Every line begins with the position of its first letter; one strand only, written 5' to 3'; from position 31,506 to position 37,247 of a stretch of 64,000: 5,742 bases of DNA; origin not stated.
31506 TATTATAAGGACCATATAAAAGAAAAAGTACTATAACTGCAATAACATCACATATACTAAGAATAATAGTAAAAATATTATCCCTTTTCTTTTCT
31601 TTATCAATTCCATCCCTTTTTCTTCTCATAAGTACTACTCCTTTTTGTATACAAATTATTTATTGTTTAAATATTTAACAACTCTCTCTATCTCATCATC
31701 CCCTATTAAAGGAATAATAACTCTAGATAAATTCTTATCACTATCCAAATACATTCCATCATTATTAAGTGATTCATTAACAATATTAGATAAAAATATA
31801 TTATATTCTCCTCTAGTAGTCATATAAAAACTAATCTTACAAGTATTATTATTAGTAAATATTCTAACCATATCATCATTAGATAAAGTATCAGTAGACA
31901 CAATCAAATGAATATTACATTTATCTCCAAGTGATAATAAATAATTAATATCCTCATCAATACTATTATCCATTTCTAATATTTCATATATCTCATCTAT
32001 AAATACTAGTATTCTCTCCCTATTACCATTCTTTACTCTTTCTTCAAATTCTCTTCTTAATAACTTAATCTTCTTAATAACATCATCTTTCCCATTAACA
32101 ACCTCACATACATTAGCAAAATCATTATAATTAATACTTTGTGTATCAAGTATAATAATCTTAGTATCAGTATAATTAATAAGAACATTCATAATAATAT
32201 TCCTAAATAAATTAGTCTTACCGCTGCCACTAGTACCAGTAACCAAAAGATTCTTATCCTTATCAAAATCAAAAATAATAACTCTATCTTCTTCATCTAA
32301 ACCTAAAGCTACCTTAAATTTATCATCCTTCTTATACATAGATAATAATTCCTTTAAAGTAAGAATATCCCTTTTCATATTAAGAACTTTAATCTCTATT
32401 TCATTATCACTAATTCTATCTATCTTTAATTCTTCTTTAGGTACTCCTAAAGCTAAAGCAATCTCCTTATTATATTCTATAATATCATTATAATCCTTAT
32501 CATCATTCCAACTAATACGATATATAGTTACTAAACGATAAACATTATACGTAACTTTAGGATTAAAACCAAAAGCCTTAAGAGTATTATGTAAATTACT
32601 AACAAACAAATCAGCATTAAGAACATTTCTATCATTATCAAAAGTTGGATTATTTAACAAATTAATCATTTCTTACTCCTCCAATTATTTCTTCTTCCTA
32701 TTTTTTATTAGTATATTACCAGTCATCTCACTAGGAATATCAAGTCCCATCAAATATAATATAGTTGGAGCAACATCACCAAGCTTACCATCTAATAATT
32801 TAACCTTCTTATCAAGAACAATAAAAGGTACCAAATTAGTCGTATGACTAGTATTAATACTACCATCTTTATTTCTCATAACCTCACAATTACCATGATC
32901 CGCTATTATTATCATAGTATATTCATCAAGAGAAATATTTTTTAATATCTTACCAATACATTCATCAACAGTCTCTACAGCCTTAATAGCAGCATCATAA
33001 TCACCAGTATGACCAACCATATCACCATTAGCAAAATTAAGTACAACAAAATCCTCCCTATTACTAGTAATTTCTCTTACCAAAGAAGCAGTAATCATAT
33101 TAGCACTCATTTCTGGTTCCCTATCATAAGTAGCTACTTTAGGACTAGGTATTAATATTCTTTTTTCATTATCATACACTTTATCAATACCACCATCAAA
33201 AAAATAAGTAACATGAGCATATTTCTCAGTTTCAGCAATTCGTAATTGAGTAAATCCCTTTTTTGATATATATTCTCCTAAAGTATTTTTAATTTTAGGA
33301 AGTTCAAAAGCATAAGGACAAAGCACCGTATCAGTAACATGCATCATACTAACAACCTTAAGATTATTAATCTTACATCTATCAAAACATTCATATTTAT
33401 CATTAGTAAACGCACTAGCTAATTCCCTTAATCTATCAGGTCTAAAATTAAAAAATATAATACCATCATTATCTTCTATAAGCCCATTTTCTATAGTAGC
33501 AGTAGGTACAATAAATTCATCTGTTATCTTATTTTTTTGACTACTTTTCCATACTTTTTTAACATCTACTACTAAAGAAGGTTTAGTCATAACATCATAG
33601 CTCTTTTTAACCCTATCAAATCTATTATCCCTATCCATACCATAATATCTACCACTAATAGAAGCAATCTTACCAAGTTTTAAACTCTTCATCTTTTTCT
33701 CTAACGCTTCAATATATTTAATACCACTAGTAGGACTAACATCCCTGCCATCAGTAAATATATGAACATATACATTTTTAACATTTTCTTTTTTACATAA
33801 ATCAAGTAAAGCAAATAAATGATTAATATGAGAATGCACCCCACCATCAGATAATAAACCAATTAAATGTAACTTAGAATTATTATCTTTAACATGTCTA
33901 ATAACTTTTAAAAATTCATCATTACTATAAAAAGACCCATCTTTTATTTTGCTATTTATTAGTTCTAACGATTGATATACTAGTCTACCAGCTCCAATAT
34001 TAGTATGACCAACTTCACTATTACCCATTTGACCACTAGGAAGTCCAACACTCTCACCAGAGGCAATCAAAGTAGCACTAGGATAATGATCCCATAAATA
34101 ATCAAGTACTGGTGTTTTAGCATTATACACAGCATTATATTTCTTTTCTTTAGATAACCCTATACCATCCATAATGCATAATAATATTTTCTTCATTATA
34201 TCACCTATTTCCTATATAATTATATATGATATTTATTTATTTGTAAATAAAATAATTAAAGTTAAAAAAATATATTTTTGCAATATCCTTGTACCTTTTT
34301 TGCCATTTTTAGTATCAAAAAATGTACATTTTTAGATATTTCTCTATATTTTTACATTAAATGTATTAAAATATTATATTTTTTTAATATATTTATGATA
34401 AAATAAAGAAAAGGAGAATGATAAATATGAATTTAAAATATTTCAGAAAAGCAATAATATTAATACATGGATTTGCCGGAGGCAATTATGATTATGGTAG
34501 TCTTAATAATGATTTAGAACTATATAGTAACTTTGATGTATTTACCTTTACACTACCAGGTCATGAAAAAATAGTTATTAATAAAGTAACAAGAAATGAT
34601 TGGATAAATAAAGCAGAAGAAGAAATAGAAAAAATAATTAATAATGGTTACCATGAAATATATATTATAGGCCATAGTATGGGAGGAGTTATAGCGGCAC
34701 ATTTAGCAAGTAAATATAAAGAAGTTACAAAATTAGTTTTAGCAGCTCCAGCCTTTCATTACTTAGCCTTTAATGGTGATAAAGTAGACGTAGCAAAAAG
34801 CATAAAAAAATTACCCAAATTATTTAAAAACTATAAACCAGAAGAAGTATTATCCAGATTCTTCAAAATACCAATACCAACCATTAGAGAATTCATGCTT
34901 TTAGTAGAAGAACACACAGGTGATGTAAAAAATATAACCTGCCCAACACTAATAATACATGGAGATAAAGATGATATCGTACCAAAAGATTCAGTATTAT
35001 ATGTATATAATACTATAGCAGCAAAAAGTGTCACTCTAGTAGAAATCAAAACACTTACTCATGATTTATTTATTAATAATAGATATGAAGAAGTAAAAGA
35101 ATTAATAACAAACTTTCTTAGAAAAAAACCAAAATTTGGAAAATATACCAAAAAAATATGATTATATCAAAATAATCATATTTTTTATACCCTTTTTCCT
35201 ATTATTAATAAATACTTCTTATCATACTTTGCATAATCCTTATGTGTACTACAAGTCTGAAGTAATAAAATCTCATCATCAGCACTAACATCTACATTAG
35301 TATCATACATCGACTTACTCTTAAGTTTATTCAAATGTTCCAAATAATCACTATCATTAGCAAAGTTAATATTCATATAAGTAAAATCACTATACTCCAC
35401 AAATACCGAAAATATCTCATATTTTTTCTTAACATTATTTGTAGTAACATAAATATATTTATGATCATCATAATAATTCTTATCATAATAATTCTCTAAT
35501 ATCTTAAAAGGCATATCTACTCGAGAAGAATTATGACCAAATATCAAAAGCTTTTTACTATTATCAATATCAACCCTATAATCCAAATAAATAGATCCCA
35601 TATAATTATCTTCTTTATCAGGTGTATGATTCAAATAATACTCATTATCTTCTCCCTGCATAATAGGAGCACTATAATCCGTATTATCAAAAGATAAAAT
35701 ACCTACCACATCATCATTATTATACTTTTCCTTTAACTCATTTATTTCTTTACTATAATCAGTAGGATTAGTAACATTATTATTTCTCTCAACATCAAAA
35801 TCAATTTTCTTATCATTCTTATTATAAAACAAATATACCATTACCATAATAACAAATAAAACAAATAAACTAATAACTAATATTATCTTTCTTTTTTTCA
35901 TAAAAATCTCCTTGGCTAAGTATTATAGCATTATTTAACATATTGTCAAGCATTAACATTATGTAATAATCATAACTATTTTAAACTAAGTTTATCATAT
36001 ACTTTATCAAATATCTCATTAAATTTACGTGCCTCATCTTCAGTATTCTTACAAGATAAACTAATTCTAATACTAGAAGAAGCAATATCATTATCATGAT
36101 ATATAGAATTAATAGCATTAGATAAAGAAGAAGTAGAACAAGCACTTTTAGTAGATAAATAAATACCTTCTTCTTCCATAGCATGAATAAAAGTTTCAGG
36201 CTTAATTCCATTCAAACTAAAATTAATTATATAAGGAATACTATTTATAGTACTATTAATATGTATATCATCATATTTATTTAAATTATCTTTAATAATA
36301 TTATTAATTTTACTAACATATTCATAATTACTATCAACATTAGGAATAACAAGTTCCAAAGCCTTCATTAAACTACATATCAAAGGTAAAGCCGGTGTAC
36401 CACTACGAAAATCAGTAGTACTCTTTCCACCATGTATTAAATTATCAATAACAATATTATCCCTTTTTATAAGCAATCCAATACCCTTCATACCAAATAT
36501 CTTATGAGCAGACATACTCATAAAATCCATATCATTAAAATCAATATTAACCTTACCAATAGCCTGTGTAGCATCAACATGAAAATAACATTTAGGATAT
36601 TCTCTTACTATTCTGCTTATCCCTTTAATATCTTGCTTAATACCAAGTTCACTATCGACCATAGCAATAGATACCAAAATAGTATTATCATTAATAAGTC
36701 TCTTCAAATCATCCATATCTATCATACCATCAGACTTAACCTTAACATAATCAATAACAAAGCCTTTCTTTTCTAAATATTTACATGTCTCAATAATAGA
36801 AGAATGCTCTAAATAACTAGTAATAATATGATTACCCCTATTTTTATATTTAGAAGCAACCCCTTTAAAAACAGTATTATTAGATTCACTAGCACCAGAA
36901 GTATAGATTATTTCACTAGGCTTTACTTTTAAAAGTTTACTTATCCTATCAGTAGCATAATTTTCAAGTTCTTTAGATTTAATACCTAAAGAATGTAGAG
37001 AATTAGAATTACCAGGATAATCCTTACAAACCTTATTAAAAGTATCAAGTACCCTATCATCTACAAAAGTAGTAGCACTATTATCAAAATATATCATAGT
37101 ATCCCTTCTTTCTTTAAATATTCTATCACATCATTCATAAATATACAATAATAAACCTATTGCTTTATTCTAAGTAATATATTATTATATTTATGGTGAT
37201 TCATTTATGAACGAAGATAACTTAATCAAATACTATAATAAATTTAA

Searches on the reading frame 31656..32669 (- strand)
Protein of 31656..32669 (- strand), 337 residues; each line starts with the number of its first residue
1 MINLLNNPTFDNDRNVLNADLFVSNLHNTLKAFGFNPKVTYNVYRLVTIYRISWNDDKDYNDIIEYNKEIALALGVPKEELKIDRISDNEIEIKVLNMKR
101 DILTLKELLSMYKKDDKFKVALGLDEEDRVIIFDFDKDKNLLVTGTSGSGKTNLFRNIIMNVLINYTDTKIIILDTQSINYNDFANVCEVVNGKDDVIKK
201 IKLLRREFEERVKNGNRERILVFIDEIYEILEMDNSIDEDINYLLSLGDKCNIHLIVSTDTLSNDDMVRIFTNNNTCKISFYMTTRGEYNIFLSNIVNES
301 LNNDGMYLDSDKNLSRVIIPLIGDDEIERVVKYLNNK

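Call 5: search_protein_families(library=pfam, proteins=[window:31656-32669:-], max_evalue=0.001)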
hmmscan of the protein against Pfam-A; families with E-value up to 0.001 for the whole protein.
window:31656-32669:- (337 aa): 5 families
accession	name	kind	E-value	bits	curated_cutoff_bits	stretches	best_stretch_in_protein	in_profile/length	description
PF01580.24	FtsK_SpoIIIE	-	1.8e-10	41.1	24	1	113-243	13-144/221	FtsK/SpoIIIE family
PF13401.12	AAA_22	-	7.6e-07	29.9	27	1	138-257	5-120/130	AAA domain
PF25199.1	nSTAND_NTPase5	-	3.1e-05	24.3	34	1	136-196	39-98/145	Novel STAND NTPase 5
PF13173.12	AAA_14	-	0.00015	22.2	27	1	138-255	2-95/129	AAA domain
PF00004.35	AAA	-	0.00029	21.7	21.2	1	141-253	1-97/131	ATPase family associated with various cellular activities (AAA)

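Call 6: search_protein_families(library=ncbifam, proteins=[window:31656-32669:-], max_evalue=0.001)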
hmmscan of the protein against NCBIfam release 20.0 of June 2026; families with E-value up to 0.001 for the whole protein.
window:31656-32669:- (337 aa): 8 families
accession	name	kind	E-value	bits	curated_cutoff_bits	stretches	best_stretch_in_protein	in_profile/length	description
TIGR03925.1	T7SS_EccC_b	equivalog_domain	4.2e-12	45.1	346.55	1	102-181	325-406/564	type VII secretion protein EccCb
TIGR03928.1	T7_EssCb_Firm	equivalog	3.2e-10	38.3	778.4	1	93-263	1047-1235/1296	type VII secretion protein EssC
NF007615.0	PRK10263.1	equivalog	7.4e-07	27.2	1566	1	93-212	962-1090/1355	DNA translocase FtsK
TIGR02782.1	TrbB_P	equivalog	8.2e-06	25.3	304.55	1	135-208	133-205/303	P-type conjugative transfer ATPase TrbB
NF010469.0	PRK13894.1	subfamily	2.7e-05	23.7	508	1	109-180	120-192/320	conjugal transfer ATPase TrbB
NF045971.1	conju_CD1110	equivalog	0.0002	19.8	325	1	139-178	416-454/752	VirB4-like conjugal transfer ATPase, CD1110 family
NF045973.1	conju_CD1115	equivalog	0.00021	20.3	250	1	132-186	18-69/442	VirD4-like conjugal transfer protein, CD1115 family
NF010153.0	PRK13631.1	equivalog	0.00063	18.8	463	1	97-207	15-117/320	cobalt transporter ATP-binding subunit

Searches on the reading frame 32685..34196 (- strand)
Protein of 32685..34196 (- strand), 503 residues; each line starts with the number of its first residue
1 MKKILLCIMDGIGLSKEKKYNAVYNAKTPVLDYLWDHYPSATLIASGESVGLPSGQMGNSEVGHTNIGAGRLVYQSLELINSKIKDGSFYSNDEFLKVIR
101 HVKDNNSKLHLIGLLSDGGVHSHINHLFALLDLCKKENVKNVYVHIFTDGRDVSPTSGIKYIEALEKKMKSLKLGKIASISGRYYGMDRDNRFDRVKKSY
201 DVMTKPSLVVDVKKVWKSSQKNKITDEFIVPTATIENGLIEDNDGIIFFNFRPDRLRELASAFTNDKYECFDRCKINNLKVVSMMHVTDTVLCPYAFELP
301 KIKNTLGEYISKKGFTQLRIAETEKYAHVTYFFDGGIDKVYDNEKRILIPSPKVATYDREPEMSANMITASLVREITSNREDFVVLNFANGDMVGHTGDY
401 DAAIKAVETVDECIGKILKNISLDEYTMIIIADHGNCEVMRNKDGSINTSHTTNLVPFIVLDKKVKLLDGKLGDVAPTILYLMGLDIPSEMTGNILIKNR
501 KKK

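Call 5: search_protein_families(library=pfam, proteins=[window:32685-34196:-], max_evalue=0.001)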
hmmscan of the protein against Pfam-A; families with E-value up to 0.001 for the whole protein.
window:32685-34196:- (503 aa): 4 families
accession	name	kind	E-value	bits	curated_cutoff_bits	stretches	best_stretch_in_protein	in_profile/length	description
PF01676.23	Metalloenzyme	-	1.7e-80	270.6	24.3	1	2-486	1-251/252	Metalloenzyme superfamily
PF06415.18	iPGM_N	-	1e-78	264.2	27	1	80-286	1-214/217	BPG-independent PGAM N-terminus (iPGM_N)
PF01663.27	Phosphodiest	-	1.2e-07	32.1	23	1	373-443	157-228/342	Type I phosphodiesterase / nucleotide pyrophosphatase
PF00884.28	Sulfatase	-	0.00042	20.2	25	0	398-484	201-300/301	Sulfatase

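Call 6: search_protein_families(library=ncbifam, proteins=[window:32685-34196:-], max_evalue=0.001)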
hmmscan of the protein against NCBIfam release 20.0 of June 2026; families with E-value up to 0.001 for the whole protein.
window:32685-34196:- (503 aa): 10 families
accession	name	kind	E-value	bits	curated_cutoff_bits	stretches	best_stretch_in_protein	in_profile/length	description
TIGR01307.1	pgm_bpd_ind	equivalog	3.9e-202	672.2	330.65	1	2-497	1-504/504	2,3-bisphosphoglycerate-independent phosphoglycerate mutase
NF003897.0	PRK05434.1-5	equivalog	3.2e-162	540.6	862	1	2-498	6-512/514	2,3-bisphosphoglycerate-independent phosphoglycerate mutase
TIGR00306.2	apgM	subfamily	2.9e-12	46.3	320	1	376-464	287-369/403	2,3-bisphosphoglycerate-independent phosphoglycerate mutase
NF003104.0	PRK04024.1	equivalog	4.9e-12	45.3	489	1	378-465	291-370/412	2,3-bisphosphoglycerate-independent phosphoglycerate mutase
NF003766.0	PRK05362.1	equivalog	1.2e-09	37.4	256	1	371-484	269-381/396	phosphopentomutase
NF009049.0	PRK12383.1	equivalog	3.9e-09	36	254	1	364-484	270-387/408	phosphopentomutase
NF003160.0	PRK04135.1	equivalog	1.1e-07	30.8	468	1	379-442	286-346/403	2,3-bisphosphoglycerate-independent phosphoglycerate mutase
NF003242.0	PRK04200.1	equivalog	1.2e-07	30.9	426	1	380-465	283-362/395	cofactor-independent phosphoglycerate mutase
TIGR02535.1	hyp_Hser_kinase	hypoth_equivalog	1.8e-07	30.3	446.3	1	380-464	284-363/397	proposed homoserine kinase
NF038358.1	phophono_PhpG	equivalog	0.00023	20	545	1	360-439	288-368/417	CMP-5'-phosphonoformate--3-phosphoglycerate phosphonoformyl transferase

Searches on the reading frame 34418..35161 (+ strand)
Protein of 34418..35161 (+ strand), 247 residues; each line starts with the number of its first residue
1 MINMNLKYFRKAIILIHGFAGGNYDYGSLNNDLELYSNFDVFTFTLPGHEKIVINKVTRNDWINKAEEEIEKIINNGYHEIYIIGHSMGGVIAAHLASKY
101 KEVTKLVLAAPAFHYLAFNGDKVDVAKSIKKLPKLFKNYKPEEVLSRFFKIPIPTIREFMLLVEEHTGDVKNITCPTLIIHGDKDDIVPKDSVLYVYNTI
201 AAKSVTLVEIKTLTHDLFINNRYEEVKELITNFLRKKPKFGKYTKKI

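Call 28: search_protein_families(library=pfam, proteins=[window:34418-35161:+], max_evalue=0.00001)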
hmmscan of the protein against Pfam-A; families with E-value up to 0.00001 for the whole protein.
window:34418-35161:+ (247 aa): 8 families
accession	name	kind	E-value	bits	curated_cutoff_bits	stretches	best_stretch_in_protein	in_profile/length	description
PF12146.15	Hydrolase_4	-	4.8e-22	78.9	27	2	10-117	4-115/239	Serine aminopeptidase, S33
PF00561.26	Abhydrolase_1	-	1.1e-16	61.7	25.8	1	12-117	2-107/245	alpha/beta hydrolase fold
PF12697.13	Abhydrolase_6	-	3.7e-11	44.6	26.3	1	13-226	1-214/217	Alpha/beta hydrolase family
PF07819.20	PGAP1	-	5.4e-09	36.6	24.3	1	59-231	68-192/233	PGAP1-like alpha/beta domain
PF12695.13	Abhydrolase_5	-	1.9e-08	34.7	27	0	66-110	42-88/164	Alpha/beta hydrolase family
PF20408.4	Abhydrolase_11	-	3.7e-07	30.5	27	0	38-108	31-105/193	Alpha/beta hydrolase domain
PF03959.19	FSH1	-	2.6e-06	27.7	21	1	66-205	88-190/211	Serine hydrolase (FSH1)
PF05728.18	UPF0227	-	4.8e-06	27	21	0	50-125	29-103/187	Uncharacterised protein family (UPF0227)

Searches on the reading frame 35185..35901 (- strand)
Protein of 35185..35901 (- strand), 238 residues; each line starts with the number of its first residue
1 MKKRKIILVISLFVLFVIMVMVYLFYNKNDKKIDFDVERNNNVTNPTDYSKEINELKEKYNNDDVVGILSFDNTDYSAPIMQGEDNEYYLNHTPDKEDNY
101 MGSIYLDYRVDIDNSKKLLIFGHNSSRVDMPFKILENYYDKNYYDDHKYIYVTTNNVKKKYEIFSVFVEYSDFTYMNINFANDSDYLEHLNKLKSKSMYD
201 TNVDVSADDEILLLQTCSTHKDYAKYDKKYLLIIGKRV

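Call 28: search_protein_families(library=pfam, proteins=[window:35185-35901:-], max_evalue=0.00001)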
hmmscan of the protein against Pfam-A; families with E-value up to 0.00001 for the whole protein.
window:35185-35901:- (238 aa): 1 family
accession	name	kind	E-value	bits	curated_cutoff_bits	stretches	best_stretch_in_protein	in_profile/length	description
PF04203.18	Sortase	-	1.5e-09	38.1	26.6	1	72-230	4-118/125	Sortase domain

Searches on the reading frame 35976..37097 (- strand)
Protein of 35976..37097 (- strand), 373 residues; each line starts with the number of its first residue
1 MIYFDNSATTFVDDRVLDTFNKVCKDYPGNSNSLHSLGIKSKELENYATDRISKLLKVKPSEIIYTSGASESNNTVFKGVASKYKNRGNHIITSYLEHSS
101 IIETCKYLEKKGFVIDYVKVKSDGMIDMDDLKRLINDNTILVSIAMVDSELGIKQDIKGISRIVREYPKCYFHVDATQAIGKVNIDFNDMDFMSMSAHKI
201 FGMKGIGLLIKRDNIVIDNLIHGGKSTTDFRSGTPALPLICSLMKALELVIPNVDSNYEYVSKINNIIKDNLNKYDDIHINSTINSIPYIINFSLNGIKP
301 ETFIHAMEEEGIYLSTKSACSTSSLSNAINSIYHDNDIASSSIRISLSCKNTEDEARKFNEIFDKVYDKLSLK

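Call 28: search_protein_families(library=pfam, proteins=[window:35976-37097:-], max_evalue=0.00001)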
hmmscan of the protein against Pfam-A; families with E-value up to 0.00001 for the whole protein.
window:35976-37097:- (373 aa): 1 family
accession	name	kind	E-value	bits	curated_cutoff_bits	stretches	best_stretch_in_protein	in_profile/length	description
PF00266.25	Aminotran_5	-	4e-66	223.9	21.5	1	2-358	1-370/371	Aminotransferase class-V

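Call 70: search_protein_families(library=ncbifam, max_evalue=0.00001, proteins=[window:35976-37097:-])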
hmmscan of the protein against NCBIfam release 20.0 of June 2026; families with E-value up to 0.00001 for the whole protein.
window:35976-37097:- (373 aa): 18 families
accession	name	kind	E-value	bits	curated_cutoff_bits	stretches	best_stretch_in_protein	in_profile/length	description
TIGR03402.1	FeS_nifS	equivalog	1.7e-87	293.7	530.75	1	2-367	1-370/379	cysteine desulfurase NifS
TIGR02006.1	IscS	equivalog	7e-86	288.7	643.2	1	2-370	5-378/402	IscS subfamily cysteine desulfurase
NF010611.0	PRK14012.1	equivalog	2.6e-85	286.8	548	1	2-364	7-376/406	IscS subfamily cysteine desulfurase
TIGR03235.1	DNA_S_dndA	equivalog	2.1e-82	277.3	480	1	3-347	1-353/353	cysteine desulfurase DndA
TIGR03403.1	nifS_epsilon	equivalog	1.1e-71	241.7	587.7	1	2-370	1-376/382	NifS family cysteine desulfurase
NF002806.0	PRK02948.1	subfamily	2.6e-66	224.2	304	1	1-368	1-373/381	IscS subfamily cysteine desulfurase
TIGR01979.1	sufS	subfamily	3.6e-43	147.9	475.1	1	1-367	19-399/403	SufS family cysteine desulfurase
TIGR01977.1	am_tr_V_EF2568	hypoth_equivalog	1.9e-36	125.9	377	1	2-364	1-374/376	cysteine desulfurase family protein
NF041166.1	f2_encap_cargo1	exception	1e-27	97.6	800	1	1-316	246-582/623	family 2A encapsulin nanocompartment cargo protein cysteine desulfurase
NF006791.0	PRK09295.1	equivalog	2.8e-23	82.7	661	1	1-216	24-243/406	cysteine desulfurase SufS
TIGR01976.1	am_tr_V_VC1184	hypoth_equivalog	2.5e-22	79.7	352.35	1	1-216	19-236/401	cysteine desulfurase-like protein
NF008126.0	PRK10874.1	equivalog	1.7e-19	70.3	607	1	2-323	21-361/401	cysteine desulfurase CsdA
TIGR03392.1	FeS_syn_CsdA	equivalog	8.4e-19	68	493.6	1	2-320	18-355/398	cysteine desulfurase CsdA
NF040779.1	Sec_lyase_SclA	exception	1.5e-16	60.3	525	1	3-228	2-230/378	selenocysteine lyase SclA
TIGR03812.1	tyr_de_CO2_Arch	equivalog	5.6e-12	45.2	299.4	1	41-190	57-203/375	tyrosine decarboxylase MfnA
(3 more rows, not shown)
